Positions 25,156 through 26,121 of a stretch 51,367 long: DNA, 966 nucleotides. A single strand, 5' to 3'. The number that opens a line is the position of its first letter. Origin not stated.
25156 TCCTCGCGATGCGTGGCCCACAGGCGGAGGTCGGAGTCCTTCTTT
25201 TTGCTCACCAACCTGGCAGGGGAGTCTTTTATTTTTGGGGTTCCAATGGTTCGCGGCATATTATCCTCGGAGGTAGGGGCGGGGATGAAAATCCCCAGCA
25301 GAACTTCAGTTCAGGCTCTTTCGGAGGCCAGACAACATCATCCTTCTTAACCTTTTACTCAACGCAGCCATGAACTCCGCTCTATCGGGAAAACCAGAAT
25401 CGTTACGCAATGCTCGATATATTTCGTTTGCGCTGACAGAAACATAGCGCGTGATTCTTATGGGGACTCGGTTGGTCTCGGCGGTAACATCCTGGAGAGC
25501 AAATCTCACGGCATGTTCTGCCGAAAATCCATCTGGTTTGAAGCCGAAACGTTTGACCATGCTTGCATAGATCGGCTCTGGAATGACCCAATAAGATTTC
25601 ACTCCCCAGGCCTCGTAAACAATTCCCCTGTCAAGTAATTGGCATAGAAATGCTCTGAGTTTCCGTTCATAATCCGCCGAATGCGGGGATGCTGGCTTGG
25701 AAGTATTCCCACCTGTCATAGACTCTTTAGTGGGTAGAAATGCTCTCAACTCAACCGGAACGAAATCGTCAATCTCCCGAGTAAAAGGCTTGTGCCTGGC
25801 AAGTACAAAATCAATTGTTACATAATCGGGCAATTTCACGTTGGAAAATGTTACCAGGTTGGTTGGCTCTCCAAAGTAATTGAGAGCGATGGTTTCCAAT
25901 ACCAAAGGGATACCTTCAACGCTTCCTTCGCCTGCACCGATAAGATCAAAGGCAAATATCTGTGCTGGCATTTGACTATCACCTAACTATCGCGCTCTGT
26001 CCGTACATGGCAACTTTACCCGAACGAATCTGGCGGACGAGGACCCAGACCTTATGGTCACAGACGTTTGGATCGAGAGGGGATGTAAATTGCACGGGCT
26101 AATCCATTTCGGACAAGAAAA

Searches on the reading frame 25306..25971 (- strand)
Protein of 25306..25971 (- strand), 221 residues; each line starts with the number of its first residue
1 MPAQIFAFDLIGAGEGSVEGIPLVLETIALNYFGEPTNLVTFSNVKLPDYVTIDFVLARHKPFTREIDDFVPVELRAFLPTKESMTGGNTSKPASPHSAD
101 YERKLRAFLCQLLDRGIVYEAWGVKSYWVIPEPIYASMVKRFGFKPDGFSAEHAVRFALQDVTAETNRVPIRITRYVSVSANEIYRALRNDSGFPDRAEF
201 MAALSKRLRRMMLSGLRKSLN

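Call 3: search_protein_families(library=pfam, proteins=[window:25306-25971:-], max_evalue=1)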
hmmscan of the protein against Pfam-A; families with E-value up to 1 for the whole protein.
window:25306-25971:- (221 aa): 0 families

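Call 4: search_protein_families(library=padloc, proteins=[window:25306-25971:-], max_evalue=1)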
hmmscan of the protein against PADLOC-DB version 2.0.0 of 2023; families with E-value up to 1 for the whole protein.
window:25306-25971:- (221 aa): 0 families

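Call 5: search_protein_families(library=ncbifam, proteins=[window:25306-25971:-], max_evalue=1)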
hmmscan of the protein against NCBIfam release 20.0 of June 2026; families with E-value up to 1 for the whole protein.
window:25306-25971:- (221 aa): 2 families
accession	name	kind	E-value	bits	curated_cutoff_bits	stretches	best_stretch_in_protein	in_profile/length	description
TIGR04353.1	PqqD_rel_X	equivalog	0.066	14.2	35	0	174-216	30-72/74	HPr-rel-A system PqqD family peptide chaperone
TIGR00496.1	frr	equivalog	0.2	11.2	149.1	0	23-53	26-56/176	ribosome recycling factor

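Call 6: find_homologous_proteins(query=window:25306-25971:-, max_evalue=0.001)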
Query window:25306-25971:- (221 aa): 42 proteins with E <= 0.001 among 249 candidates.
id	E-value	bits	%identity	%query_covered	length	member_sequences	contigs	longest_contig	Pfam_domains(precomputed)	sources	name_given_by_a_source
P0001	5.2e-143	492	100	100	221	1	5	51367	-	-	-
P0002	1.4e-77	278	66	90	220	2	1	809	-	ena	-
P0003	1.5e-77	278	64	89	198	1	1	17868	-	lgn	-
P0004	5.0e-73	263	55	100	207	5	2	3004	-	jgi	jgi:hypothetical protein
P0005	5.3e-68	247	56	98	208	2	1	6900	-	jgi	jgi:hypothetical protein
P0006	1.0e-64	236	55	89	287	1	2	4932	-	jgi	-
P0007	2.3e-64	235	55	89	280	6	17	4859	-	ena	-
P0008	3.7e-63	231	54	89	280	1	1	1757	-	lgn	-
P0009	8.1e-63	230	53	89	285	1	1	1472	-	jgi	jgi:hypothetical protein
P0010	6.4e-60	220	54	88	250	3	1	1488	-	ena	-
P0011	1.3e-56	210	49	88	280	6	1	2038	-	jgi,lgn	jgi:hypothetical protein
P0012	1.2e-55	206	51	93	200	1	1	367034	-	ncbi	-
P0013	1.3e-54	203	49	88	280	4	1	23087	-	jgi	jgi:hypothetical protein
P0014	2.9e-54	202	47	88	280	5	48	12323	-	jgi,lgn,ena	-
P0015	1.9e-53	199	47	88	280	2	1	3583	-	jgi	-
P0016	6.7e-53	197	47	88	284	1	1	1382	PF12183.14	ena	-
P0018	8.2e-52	194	47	88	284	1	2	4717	PF12183.14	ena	-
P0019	2.9e-51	192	45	93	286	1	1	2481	-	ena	-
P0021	3.5e-51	192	45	89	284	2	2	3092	PF12183.14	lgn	-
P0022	1.3e-50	190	46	88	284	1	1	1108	PF12183.14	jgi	jgi:hypothetical protein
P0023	1.4e-50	190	44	88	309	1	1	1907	PF12183.14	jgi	jgi:hypothetical protein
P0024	4.7e-50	188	48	88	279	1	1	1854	PF12183.14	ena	-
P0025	1.5e-49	187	47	88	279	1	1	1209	PF12183.14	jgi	jgi:hypothetical protein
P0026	1.8e-49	186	47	88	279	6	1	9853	PF12183.14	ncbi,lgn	ncbi:MAG: NotI family restriction endonuclease [Chloroflexota bacterium]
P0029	6.4e-48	181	45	88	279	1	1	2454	PF12183.14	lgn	-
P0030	3.9e-46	175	45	90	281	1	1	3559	-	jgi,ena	-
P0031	3.3e-40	156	40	88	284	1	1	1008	PF12183.14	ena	-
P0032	9.9e-40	154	40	88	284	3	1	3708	PF12183.14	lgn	-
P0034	2.4e-39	153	40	88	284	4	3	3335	PF12183.14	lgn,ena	-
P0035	3.9e-39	152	39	88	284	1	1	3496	PF12183.14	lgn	-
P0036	9.8e-38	148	39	87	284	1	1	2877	PF12183.14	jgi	jgi:hypothetical protein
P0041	2.4e-34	137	36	84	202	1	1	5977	-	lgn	-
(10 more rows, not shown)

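Call 11: search_solved_structures(query=A1, max_evalue=1, show_alignments=1)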
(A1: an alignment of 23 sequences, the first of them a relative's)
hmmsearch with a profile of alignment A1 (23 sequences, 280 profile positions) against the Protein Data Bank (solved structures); distinct sequences matched with E-value up to 1: 1.
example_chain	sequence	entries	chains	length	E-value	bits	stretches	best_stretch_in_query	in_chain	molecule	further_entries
9l08_A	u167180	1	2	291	0.071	15.7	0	68-105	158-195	Covalently Connected Cytochrome c555 trimer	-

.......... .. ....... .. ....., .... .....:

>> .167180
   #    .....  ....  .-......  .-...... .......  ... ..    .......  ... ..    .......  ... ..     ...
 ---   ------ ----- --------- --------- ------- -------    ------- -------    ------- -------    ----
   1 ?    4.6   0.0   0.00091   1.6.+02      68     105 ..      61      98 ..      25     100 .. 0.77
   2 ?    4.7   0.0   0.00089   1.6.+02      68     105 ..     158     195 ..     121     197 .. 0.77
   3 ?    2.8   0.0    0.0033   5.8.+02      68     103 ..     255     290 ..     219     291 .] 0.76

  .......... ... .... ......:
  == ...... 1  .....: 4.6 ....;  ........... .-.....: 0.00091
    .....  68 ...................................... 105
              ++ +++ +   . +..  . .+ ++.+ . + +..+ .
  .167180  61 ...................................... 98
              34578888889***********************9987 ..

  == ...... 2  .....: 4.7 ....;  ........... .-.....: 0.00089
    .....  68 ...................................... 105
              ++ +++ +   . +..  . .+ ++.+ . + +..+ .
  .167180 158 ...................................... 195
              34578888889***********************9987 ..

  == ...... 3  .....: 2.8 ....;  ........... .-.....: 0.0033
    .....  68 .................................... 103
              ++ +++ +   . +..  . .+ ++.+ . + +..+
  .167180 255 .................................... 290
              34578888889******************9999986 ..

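Call 12: find_encoding_contigs(protein=P0003, flank=8000, max_places=3)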
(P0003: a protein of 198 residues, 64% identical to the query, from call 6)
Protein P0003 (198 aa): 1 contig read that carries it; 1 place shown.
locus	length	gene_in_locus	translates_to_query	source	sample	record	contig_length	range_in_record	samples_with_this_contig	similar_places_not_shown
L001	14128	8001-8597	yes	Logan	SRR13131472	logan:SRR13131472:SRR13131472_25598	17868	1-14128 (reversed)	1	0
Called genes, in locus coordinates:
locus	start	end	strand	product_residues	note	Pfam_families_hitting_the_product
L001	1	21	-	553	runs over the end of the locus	PF01797:Y1_Tnp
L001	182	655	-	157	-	PF10646:Germane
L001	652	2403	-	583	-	PF01551:Peptidase_M23, PF25275:Golvesin_C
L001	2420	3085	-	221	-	-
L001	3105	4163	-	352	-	PF26549:Tricorn_N (faint), PF07676:PD40 (faint), PF26550:Tricorn_2nd (weak)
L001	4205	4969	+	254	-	PF01975:SurE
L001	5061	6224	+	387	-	-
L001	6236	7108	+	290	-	-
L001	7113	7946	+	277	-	PF02086:MethyltransfD12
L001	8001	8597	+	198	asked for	-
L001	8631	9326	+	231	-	-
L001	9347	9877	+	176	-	-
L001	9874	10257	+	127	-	PF01035:DNA_binding_1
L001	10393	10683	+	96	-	-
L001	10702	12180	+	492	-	-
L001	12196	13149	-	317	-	PF06144:DNA_pol3_delta, PF21694:DNA_pol3_delta_C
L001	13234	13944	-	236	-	-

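Call 13: find_encoding_contigs(protein=P0012, flank=8000, max_places=3)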
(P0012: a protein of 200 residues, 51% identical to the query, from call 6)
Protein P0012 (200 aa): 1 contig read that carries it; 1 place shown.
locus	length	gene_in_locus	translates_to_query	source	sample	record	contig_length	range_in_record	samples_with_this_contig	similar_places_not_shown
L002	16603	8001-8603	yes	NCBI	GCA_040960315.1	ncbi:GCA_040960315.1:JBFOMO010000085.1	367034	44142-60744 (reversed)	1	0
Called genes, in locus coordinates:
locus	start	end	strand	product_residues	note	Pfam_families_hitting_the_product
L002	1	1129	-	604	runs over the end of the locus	-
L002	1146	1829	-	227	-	-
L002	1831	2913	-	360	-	PF07676:PD40 (faint), PF26549:Tricorn_N (faint), PF26550:Tricorn_2nd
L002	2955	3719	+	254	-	PF01975:SurE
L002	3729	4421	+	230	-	-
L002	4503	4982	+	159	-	-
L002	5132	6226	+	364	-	-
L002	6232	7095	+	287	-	PF04471:Mrr_cat (weak)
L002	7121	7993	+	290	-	PF02086:MethyltransfD12 (weak)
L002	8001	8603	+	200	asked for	-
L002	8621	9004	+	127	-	PF01035:DNA_binding_1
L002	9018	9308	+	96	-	-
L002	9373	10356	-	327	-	PF06144:DNA_pol3_delta (weak), PF21694:DNA_pol3_delta_C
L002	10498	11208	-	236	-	-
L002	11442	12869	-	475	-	PF18073:Zn_ribbon_LapB, PF06745:ATPase, PF13481:AAA_25, PF23442:DUF7125 (faint), PF03796:DnaB_C (faint), PF13191:AAA_16 (weak), PF05362:Lon_C (weak), PF13541:ChlI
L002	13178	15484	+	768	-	PF04773:FecR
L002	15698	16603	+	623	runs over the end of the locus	PF05226:CHASE2, PF00211:Guanylate_cyc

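Call 20: search_protein_families(library=pfam, alignment_id=A1, max_evalue=0.01)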
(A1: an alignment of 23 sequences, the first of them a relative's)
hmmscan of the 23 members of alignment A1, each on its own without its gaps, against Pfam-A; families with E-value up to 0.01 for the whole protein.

A. member 1, P0001 (221 aa): 0 families

B. families by the number of members that match (of 23 scanned): 1 family
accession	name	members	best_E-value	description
PF12183.14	NotI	17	4.4e-08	Restriction endonuclease NotI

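Call 22: search_protein_families(library=pfam, proteins=[P0026, P0016, P0006, P0009, P0041, P0003, P0012, P0032], max_evalue=1)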
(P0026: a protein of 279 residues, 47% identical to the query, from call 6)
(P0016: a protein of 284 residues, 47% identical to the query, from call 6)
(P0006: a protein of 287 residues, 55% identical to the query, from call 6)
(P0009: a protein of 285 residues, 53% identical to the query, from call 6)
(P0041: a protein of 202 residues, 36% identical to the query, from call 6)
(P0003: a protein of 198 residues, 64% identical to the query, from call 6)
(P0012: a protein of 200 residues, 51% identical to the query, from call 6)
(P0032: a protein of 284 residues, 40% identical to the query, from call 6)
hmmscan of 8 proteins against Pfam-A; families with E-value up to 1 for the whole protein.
P0026 (279 aa): 2 families
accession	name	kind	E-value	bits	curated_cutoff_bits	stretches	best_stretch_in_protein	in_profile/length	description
PF12183.14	NotI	-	1.2e-07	31.8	22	1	21-200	8-206/238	Restriction endonuclease NotI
PF22809.1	DUF7014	-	0.075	13.4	27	1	138-180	31-73/137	Domain of unknown function (DUF7014)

P0016 (284 aa): 1 family
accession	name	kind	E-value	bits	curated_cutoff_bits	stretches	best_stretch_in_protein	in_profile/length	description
PF12183.14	NotI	-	8.6e-08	32.2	22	1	32-205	16-206/238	Restriction endonuclease NotI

P0006 (287 aa): 1 family
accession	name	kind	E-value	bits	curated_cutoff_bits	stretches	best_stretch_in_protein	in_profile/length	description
PF12183.14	NotI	-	0.13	12.1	22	1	28-139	9-136/238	Restriction endonuclease NotI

P0009 (285 aa): 1 family
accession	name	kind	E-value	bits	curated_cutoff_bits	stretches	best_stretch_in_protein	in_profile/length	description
PF12183.14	NotI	-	3.6e-05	23.6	22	1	54-206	34-206/238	Restriction endonuclease NotI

P0041 (202 aa): 1 family
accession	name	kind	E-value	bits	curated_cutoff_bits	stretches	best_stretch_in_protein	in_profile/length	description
PF12183.14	NotI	-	0.00018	21.4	22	1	24-122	106-205/238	Restriction endonuclease NotI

P0003 (198 aa): 0 families

P0012 (200 aa): 0 families

P0032 (284 aa): 1 family
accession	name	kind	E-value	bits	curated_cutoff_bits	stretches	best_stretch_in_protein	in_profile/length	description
PF12183.14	NotI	-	4.4e-08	33.2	22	1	31-200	15-201/238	Restriction endonuclease NotI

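Call 23: find_encoding_contigs(protein=P0026, flank=5000, max_places=2)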
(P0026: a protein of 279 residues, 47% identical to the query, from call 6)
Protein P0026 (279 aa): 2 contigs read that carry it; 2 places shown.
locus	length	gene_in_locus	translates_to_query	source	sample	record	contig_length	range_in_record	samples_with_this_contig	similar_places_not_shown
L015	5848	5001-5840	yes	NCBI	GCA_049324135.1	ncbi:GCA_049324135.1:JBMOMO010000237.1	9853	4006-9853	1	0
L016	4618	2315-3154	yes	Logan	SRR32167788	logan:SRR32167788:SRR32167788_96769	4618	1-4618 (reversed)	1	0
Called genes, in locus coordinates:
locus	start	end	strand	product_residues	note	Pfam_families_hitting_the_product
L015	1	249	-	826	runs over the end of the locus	PF17191:RecG_wedge, PF01336:tRNA_anti-codon (weak), PF00270:DEAD, PF04851:ResIII, PF00271:Helicase_C, PF19833:RecG_dom3_C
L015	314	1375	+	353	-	PF01380:SIS (weak), PF10432:bact-PGI_C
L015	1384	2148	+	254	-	PF01975:SurE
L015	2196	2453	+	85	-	PF04221:RelB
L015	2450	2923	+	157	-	PF04266:ASCH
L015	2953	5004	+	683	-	PF01555:N6_N4_Mtase (weak), PF01170:UPF0020 (faint), PF08241:Methyltransf_11 (faint)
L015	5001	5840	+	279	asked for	PF12183:NotI (weak)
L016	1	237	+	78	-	?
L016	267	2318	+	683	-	PF01555:N6_N4_Mtase (weak), PF01170:UPF0020 (faint), PF08241:Methyltransf_11 (faint)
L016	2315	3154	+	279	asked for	PF12183:NotI (weak)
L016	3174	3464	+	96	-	-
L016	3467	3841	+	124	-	PF01035:DNA_binding_1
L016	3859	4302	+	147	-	-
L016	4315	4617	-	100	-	?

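Call 24: find_encoding_contigs(protein=P0013, flank=6000, max_places=2)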
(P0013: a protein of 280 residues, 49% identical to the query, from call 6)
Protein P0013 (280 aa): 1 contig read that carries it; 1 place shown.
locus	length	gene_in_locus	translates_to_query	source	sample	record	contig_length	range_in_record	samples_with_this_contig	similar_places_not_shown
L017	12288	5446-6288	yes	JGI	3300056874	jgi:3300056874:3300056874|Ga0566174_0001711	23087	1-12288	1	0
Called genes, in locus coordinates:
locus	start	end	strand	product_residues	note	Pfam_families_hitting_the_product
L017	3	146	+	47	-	?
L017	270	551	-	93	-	-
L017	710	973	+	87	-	PF04014:MazE_antitoxin (weak)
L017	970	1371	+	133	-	PF01850:PIN (weak), PF13470:PIN_3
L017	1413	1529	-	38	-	-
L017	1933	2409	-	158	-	PF10646:Germane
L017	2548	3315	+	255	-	PF01975:SurE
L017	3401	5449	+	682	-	PF01170:UPF0020 (faint), PF01555:N6_N4_Mtase (weak), PF08241:Methyltransf_11 (faint), PF01555:N6_N4_Mtase (weak)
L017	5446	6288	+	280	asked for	-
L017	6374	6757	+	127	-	PF01035:DNA_binding_1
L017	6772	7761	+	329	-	PF00248:Aldo_ket_red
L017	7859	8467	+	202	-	PF07638:Sigma70_ECF (weak), PF04542:Sigma70_r2, PF08281:Sigma70_r4_2, PF04545:Sigma70_r4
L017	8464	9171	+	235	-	-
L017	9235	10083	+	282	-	PF01875:Memo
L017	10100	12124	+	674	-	-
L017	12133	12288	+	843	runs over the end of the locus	PF17764:PriA_3primeBD, PF04851:ResIII, PF00270:DEAD, PF00271:Helicase_C (weak), PF18074:PriA_C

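Call 29: find_encoding_contigs(protein=P0005, flank=6000, max_places=2)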
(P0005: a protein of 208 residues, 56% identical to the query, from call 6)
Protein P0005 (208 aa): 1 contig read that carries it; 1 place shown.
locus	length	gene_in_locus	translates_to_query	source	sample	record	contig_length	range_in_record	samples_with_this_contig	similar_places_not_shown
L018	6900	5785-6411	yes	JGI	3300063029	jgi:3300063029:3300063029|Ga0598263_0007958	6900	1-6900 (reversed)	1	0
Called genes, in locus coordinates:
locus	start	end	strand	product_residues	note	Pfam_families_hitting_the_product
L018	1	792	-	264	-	?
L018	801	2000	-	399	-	-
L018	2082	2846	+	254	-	PF01975:SurE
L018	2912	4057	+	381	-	-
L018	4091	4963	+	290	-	-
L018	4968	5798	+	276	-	PF02086:MethyltransfD12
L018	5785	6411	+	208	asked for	-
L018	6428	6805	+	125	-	PF01035:DNA_binding_1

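Call 30: find_encoding_contigs(protein=P0006, flank=5000, max_places=2)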
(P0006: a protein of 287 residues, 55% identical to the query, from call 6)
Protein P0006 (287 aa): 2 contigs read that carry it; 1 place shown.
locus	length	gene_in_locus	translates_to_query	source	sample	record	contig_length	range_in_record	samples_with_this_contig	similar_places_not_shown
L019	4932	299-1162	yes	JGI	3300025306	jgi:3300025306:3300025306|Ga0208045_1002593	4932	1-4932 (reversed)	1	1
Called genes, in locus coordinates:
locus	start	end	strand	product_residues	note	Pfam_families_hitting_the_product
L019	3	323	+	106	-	?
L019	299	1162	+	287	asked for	-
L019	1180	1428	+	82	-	PF01035:DNA_binding_1 (weak)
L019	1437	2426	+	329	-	PF00248:Aldo_ket_red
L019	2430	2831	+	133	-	PF01035:DNA_binding_1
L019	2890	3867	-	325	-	PF06144:DNA_pol3_delta, PF21694:DNA_pol3_delta_C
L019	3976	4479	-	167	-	PF19928:DUF6391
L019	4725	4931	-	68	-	?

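Call 31: find_encoding_contigs(protein=P0004, flank=5000, max_places=2)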
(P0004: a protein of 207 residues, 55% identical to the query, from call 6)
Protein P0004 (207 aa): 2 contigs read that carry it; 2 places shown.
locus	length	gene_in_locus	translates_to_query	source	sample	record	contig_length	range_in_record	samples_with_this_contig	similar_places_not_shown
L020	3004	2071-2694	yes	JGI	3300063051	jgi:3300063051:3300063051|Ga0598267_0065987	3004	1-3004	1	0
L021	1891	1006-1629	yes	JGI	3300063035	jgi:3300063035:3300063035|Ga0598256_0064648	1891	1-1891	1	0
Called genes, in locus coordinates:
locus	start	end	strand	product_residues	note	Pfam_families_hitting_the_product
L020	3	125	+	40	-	?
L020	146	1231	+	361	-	PF01555:N6_N4_Mtase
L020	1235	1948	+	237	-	PF11487:RestrictionSfiI, PF14562:Endonuc_BglI (weak)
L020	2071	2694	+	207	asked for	-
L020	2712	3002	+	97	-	?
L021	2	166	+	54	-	?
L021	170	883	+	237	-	PF11487:RestrictionSfiI, PF14562:Endonuc_BglI (weak)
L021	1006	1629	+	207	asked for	-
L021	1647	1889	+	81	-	?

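Call 32: predict_structure(alignment_id=A1)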
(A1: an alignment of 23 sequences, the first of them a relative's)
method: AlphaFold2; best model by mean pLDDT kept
length: 221 residues; sequences in the alignment: 23
mean_pLDDT: 74.6   pTM: 0.73
mean pLDDT of the five models: 74.6, 51.1, 50.8, 49.4, 42.7
residues with pLDDT >= 90: 45; 70-90: 108; 50-70: 32; < 50: 36
segments of 3 or more residues with pLDDT < 50: 1-13, 79-93, 164-168, 219-221
pLDDT, mean of each block of 10 residues (from residue 1): 35 55 85 88 80 89 88 71 37 56 83 86 90 88 88 91 53 82 86 74 78 59 41
secondary structure, 60 per line:
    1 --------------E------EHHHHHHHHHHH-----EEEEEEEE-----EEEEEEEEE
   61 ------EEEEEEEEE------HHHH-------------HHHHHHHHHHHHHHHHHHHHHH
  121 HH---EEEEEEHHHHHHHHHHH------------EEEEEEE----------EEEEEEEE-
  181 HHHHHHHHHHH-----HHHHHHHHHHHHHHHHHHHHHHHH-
elements in order: H23-33 E39-46 E52-60 E67-75 H82-85 H99-122 E126-131 H132-142 E155-161 E172-179 H181-191 H197-220
